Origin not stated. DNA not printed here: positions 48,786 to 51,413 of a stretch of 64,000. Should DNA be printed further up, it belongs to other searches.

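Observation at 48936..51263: Lone cargo gene: an SF2 DEAH helicase core fused to an uncharacterised C-terminal domain of about 390 aa, a candidate single-gene defence or mobile-element protein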

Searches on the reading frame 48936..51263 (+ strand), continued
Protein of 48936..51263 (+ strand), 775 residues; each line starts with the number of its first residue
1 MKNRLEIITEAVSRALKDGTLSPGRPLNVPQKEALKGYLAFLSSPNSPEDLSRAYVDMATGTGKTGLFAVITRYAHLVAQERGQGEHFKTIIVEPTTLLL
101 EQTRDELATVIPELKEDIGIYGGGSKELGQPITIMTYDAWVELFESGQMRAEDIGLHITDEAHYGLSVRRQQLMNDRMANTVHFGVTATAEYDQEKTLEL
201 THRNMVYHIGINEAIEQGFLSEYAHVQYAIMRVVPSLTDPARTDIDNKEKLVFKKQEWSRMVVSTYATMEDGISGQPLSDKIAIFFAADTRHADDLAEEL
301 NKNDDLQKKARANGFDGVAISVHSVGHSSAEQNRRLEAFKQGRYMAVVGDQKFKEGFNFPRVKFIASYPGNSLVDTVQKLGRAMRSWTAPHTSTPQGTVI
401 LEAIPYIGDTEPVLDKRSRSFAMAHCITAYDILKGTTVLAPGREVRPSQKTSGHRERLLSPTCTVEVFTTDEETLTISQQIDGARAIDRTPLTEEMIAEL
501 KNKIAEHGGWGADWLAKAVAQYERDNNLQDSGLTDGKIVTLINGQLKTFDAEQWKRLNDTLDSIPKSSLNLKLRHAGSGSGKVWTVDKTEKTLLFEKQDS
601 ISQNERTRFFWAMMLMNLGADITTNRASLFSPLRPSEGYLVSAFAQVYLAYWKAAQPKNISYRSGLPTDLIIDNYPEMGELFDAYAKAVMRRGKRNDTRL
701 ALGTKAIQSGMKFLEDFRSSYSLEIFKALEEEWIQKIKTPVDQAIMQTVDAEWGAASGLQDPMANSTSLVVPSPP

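Call 60: search_dna_similar(query=window:48936-51260:+, collection=plasmids, mode=protein, max_rows=15)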
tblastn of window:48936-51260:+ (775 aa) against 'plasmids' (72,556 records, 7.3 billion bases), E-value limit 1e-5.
Records with a match: 13; places in all: 13; records where one place covers at least 80% of the query: 0.
Best place of each record, by identity: <60% 13.
By first word of the organism name: Alicyclobacillus 2; Methylobacterium 1; Halalkalicoccus 1; Paracoccus 1; Haloarcula 1; Natrinema 1; Pseudoalteromonas 1; Pseudosulfitobacter 1; Ruegeria 1; Segatella 1; and 2 more.
By predicted mobility (MOB-suite, as given by PLSDB): non-mobilizable 10; mobilizable 2; conjugative 1.
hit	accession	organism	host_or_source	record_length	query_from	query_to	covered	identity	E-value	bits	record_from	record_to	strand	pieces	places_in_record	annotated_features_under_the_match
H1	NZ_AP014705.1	Methylobacterium aquaticum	-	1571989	22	407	50%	27.8%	5e-19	100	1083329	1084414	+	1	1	none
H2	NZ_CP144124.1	Halalkalicoccus sp. CGA53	cell culture,sediment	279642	53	455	52%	26.4%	2e-7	62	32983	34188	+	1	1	DEAD/DEAH box helicase family protein | DUF790 family protein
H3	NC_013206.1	Alicyclobacillus acidocaldarius subsp. acidocaldarius DSM ...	-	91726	4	385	49%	26.6%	2e-8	66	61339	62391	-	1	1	DEAD/DEAH box helicase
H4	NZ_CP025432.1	Paracoccus zhejiangensis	single cell,sludge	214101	31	416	50%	25.0%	3e-7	62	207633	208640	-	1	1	DUF3427 domain-containing protein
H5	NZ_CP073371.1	Haloarcula sinaiiensis ATCC 33800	cell culture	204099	19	385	47%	25.6%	1e-6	60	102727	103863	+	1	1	DEAD/DEAH box helicase family protein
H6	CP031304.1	Natrinema thermotolerans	Cell culture,Korean salt-fermented food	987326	19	385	47%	25.1%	8e-7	61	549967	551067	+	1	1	DEAD/DEAH box helicase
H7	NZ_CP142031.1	Pseudoalteromonas sp. CuT4-3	whole organism,deep-sea sediment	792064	49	434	50%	23.7%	3e-6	59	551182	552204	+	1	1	DEAD/DEAH box helicase family protein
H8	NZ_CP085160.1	Pseudosulfitobacter sp. DSM 107133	cell culture,Seawater from the North ...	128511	53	407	46%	24.9%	8e-6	57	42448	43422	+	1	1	DEAD/DEAH box helicase family protein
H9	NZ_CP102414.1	Ruegeria sp. YS9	seaweed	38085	53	391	44%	25.7%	1e-6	60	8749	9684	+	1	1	DEAD/DEAH box helicase family protein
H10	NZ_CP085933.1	Segatella copri DSM 18205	-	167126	58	385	42%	25.1%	2e-6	59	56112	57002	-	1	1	DEAD/DEAH box helicase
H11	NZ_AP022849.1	Bosea sp. ANAM02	Callyspongia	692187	58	385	42%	24.3%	2e-14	86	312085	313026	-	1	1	DEAD/DEAH box helicase family protein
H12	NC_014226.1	Waddlia chondrophila WSU 86-1044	-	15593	52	387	43%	23.1%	1e-8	67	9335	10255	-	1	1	DEAD/DEAH box helicase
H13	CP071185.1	Alicyclobacillus curvatus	water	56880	51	385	43%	20.8%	6e-7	61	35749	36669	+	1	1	DEAD/DEAH box helicase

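Call 61: search_dna_similar(query=window:48936-51260:+, collection=phages, mode=protein, max_rows=15)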
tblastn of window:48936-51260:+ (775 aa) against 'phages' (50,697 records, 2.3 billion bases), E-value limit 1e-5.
Records with a match: 12; places in all: 12; records where one place covers at least 80% of the query: 0.
Best place of each record, by identity: <60% 12.
By first word of the organism name: Gordonia 5; Rhizobium 5; Bacteriophage 2.
By host as written in the record: Gordonia terrae 3612 5; - 2; Rhizobium etli T3_13 1; Rhizobium etli T3_9 1; Rhizobium etli T3_10 1; Rhizobium etli sv. phaseoli N561 1; Rhizobium etli TAL182 1.
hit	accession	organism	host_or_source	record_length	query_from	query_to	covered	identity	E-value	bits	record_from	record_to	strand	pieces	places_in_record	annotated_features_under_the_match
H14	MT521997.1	Gordonia phage Upyo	Gordonia terrae 3612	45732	19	387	48%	25.2%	5e-8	63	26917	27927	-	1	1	33: DNA helicase | 34: hypothetical protein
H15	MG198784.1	Gordonia phage Gustav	Gordonia terrae 3612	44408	14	387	48%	24.5%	1e-5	56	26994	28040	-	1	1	DNA helicase | hypothetical protein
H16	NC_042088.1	Gordonia phage Gustav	Gordonia terrae 3612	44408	14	387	48%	24.5%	1e-5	56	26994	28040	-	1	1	DNA helicase | hypothetical protein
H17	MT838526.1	Bacteriophage sp.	human fecal samples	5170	56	385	43%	26.0%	1e-7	62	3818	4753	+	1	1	record has no annotation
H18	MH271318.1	Gordonia phage Trine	Gordonia terrae 3612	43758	51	387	43%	25.3%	2e-6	58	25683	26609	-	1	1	32: DNA helicase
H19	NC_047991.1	Gordonia phage Trine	Gordonia terrae 3612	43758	51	387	43%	25.3%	2e-6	58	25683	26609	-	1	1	32: DNA helicase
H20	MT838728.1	Bacteriophage sp.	human fecal samples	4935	152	385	30%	28.5%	2e-7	61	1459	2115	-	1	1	record has no annotation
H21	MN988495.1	Rhizobium phage RHph_TM3_3_13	Rhizobium etli T3_13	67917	131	390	34%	24.5%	5e-6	56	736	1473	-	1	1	ATP-dependent helicase protein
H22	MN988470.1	Rhizobium phage RHph_TM3_3_9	Rhizobium etli T3_9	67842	131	390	34%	24.5%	6e-6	56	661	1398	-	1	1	ATP-dependent helicase protein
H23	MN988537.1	Rhizobium phage RHph_TM3_3_10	Rhizobium etli T3_10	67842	131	390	34%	24.5%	6e-6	56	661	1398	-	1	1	ATP-dependent helicase protein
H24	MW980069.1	Rhizobium phage RHEph19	Rhizobium etli sv. phaseoli N561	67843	131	390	34%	24.5%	6e-6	56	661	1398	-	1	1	ATP-dependent helicase protein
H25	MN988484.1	Rhizobium phage RHph_Y60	Rhizobium etli TAL182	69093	131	390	34%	24.5%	6e-6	56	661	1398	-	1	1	ATP-dependent helicase protein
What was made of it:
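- Tried and rejected: Phage or plasmid origin. tblastn against plasmids and phages gave at most 28% identity, confined to the core (calls 60, 61).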

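Call 79: search_solved_structures(query=A1, max_evalue=0.001)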
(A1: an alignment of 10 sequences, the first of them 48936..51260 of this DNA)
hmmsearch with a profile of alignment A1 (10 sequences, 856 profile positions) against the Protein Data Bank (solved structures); distinct sequences matched with E-value up to 0.001: 16.
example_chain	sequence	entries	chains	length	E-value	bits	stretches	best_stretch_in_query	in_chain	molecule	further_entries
5tnu_A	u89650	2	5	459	4.7e-11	45.1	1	53-197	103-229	DNA-dependent ATPase XPBII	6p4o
6p4f_A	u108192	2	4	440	5.2e-11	45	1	53-197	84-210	DNA-dependent ATPase XPBII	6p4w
6p66_A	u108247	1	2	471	3.4e-07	32.3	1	55-190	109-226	DNA repair protein RAD25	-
2fwr_A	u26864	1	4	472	3.4e-07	32.3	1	55-190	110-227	DNA repair protein RAD25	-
4kbf_A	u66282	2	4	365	4.5e-07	31.9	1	62-125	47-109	Heat resistant RNA dependent ATPase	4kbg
2gxq_A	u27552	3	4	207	2.4e-05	26.2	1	62-167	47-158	heat resistant RNA dependent ATPase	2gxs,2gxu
3mwj_A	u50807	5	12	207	2.4e-05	26.2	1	62-167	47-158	Heat resistant RNA dependent ATPase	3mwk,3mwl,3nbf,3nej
3h1t_A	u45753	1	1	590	2.6e-05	26.1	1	154-390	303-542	Type I site-specific restriction-modification system, R (Restriction) subunit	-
2fz4_A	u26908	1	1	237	0.00014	23.7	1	55-190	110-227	DNA repair protein RAD25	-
2db3_A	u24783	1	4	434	0.00014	23.7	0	325-391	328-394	ATP-dependent RNA helicase vasa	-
7eld_A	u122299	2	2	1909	0.00016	23.5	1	60-181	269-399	Endoribonuclease Dicer homolog 1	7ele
8tbx_A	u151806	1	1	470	0.00025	22.9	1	62-180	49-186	ATP-dependent RNA helicase DDX1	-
9t99_A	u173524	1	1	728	0.00039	22.2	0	59-110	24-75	Dicer-related helicase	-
8t5s_A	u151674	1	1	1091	0.00069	21.4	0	58-110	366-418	Dicer-related helicase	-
5sup_A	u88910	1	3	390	0.00082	21.2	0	283-390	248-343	ATP-dependent RNA helicase SUB2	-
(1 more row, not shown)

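Call 82: fold_search(model_id=the predicted structure, library=viral)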
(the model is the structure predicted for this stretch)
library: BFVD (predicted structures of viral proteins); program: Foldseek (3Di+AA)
matches with E <= 10: 1207; with E <= 0.001: 553
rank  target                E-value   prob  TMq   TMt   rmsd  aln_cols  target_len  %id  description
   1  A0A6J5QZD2            4.0e-19  1.00  0.38  0.54  15.6       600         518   17  SSL2 DNA or RNA helicases of superfamily II [uncultured Caudovirales phage]
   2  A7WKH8                4.3e-18  1.00  0.37  0.50   7.1       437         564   18  Helicase [Betalipothrixvirus pozzuoliense]
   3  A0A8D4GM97            9.9e-17  1.00  0.39  0.66   5.8       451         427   15  (no name in the UniProt tables at hand)
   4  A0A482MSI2            1.6e-16  1.00  0.35  0.42  12.1       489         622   17  Putative helicase [Escherichia phage PTXU04]
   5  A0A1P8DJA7            4.3e-16  1.00  0.34  0.36  14.8       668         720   14  (no name in the UniProt tables at hand)
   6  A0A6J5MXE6            5.1e-16  1.00  0.33  0.49  18.2       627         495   17  HELICc domain containing protein [uncultured Caudovirales phage]
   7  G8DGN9                7.2e-16  1.00  0.39  0.33  27.1       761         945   14  (no name in the UniProt tables at hand)
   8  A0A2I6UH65            1.0e-15  1.00  0.37  0.45  10.3       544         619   15  Superfamily II helicase [Salinibacter phage M31CR41-2]
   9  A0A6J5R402            2.4e-15  1.00  0.32  0.38  18.3       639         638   14  SSL2 DNA or RNA helicases of superfamily II [uncultured Caudovirales phage]
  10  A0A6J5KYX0            2.5e-15  1.00  0.39  0.59   5.1       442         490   16  SSL2 DNA or RNA helicases of superfamily II [uncultured Caudovirales phage]
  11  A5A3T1                4.0e-15  1.00  0.33  0.42   7.4       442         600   18  (no name in the UniProt tables at hand)
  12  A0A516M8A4            8.3e-15  1.00  0.37  0.55  14.9       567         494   15  (no name in the UniProt tables at hand)
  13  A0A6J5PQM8            9.8e-15  1.00  0.34  0.52  15.4       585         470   16  SSL2 DNA or RNA helicases of superfamily II [uncultured Caudovirales phage]
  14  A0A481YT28            1.1e-14  1.00  0.38  0.36  18.1       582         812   15  Helicase [Marseillevirus LCMAC102]
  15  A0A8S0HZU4            1.3e-14  1.00  0.38  0.47   5.9       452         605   15  (no name in the UniProt tables at hand)
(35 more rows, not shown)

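Call 85: list_cluster_members(proteins=[window:48936-51260:+, window:46477-47748:+, window:45758-46399:+, window:33203-35005:+])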
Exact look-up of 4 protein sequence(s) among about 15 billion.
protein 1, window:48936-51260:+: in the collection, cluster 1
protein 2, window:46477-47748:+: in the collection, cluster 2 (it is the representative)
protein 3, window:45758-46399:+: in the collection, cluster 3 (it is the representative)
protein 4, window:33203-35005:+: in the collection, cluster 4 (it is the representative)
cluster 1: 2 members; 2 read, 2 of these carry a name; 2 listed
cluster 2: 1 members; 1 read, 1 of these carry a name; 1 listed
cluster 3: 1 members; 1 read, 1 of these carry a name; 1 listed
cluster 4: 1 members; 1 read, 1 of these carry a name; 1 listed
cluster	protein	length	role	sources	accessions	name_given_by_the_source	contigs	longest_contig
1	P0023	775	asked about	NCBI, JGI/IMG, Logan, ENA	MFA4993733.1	MAG: DEAD/DEAH box helicase family protein [Bdellovibrionales bacterium]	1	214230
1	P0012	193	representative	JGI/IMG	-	hypothetical protein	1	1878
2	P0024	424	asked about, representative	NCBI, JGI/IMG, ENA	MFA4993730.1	MAG: ATP-dependent Clp protease ATP-binding subunit ClpX [Bdellovibrionales bacterium]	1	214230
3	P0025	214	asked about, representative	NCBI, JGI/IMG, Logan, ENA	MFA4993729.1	MAG: ATP-dependent Clp endopeptidase proteolytic subunit ClpP [Bdellovibrionales ... | ATP-dependent Clp protease protease subunit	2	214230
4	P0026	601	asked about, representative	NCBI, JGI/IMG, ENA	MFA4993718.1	MAG: translation elongation factor 4 [Bdellovibrionales bacterium]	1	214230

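Call 88: search_protein_families(library=padloc, proteins=[L004:137-2203:-, L004:10094-10522:-, L004:10535-11050:-, L004:11020-11598:-, L004:11595-13439:-, L005:5842-7845:-, L005:8084-9481:-, L005:18298-20181:+, L005:12813-15788:+, L008:6057-6557:-], max_evalue=0.001)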
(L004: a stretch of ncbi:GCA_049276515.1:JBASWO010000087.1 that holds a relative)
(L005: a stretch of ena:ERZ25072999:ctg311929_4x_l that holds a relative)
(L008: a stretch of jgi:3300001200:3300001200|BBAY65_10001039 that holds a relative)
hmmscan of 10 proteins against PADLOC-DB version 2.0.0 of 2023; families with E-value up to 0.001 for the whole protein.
L004:137-2203:- (688 aa): 0 families

L004:10094-10522:- (142 aa): 0 families

L004:10535-11050:- (171 aa): 0 families

L004:11020-11598:- (192 aa): 0 families

L004:11595-13439:- (614 aa): 0 families

L005:5842-7845:- (667 aa): 16 families
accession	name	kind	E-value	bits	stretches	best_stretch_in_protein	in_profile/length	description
PDLC02707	PbeA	-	6.7e-14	49.4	2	108-235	278-413/672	PbeA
PDLC01770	Cas3g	-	1.4e-09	35.1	1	228-407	205-367/733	-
PDLC02870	DpdF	-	3.1e-09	33.9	1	82-395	18-332/534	DpdF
PDLC03928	PsyrT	-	5.8e-09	32.8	1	79-392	23-344/689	-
PDLC00938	Cas3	-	1.4e-08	32.4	1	228-385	158-321/358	CRISPR-associated helicase Cas3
PDLC01252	Cas3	-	5.6e-08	30.6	1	108-387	9-292/324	CAS-I; effector_G3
PDLC02706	PbeA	-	2.4e-07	27.7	0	325-389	602-666/722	PbeA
PDLC02872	DpdF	-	4.8e-07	26.7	1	27-152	107-229/859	DpdF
PDLC02704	PbeA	-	1.2e-06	25.3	0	297-384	548-632/682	PbeA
PDLC02865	DpdF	-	2.6e-06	23.3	1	275-391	968-1078/1499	DpdF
PDLC02864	DpdF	-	2.9e-06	24.3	1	219-397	165-342/610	DpdF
PDLC02619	DrmD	-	1.4e-05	21.5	1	103-240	55-198/872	DrmD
PDLC01767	Cas3e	-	0.0001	18.9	0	60-176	175-277/680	-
PDLC01533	Cas3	-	0.00015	18.2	1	313-399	524-608/897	CAS-I; effector_G3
PDLC01765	Cas3c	-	0.00021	18.3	1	203-409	296-487/612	-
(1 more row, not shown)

L005:8084-9481:- (465 aa): 0 families

L005:18298-20181:+ (627 aa): 0 families

L005:12813-15788:+ (991 aa): 2 families
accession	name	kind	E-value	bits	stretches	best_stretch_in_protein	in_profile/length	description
PDLC02704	PbeA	-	5.3e-09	33.1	1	22-371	246-601/682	PbeA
PDLC02707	PbeA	-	6.3e-09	33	1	24-287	246-511/672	PbeA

L008:6057-6557:- (166 aa): 0 families

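Call 92: find_related_loci(query=A1, collection=viral_contigs, flank=8000)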
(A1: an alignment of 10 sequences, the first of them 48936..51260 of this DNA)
Query A1 (775 aa) in viral_contigs; peptide patterns used: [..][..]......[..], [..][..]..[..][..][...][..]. (x = any residue, [..] = any of these).
246 stretches matched a pattern; 48 encode a relative of the query (tblastn E <= 1e-3); 48 distinct loci.
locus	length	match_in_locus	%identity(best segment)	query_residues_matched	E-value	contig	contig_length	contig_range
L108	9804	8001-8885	23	31-385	6e-10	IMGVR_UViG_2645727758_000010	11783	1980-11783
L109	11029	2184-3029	21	56-387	2e-9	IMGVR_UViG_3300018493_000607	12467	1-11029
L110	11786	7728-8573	21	56-387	2e-9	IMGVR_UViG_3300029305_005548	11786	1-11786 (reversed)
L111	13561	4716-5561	21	56-387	6e-9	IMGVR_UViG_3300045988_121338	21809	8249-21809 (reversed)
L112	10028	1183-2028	21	56-387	7e-9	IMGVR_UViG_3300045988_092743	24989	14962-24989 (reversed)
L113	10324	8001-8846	21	56-387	6e-9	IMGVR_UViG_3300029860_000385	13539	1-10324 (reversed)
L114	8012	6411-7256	21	56-387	7e-9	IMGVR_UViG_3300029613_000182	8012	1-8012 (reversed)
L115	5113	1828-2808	25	58-397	5e-9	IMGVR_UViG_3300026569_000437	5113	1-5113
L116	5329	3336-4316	25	58-397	7e-9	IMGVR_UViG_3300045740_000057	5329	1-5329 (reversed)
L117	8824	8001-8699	23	56-300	9e-9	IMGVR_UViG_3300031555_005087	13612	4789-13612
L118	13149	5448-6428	25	58-397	7e-9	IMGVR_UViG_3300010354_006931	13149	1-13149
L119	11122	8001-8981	25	58-397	1e-8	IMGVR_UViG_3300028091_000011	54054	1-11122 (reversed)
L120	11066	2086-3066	25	58-397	1e-8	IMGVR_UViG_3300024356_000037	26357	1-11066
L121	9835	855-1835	25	58-397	1e-8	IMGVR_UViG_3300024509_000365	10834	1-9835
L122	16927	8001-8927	23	58-385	2e-8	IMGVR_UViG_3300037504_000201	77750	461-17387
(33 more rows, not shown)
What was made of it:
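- Tried and rejected: IMG/VR gave mostly 20-25% identity (one short 166-residue segment reached 33%), again confined to the core (call 92).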
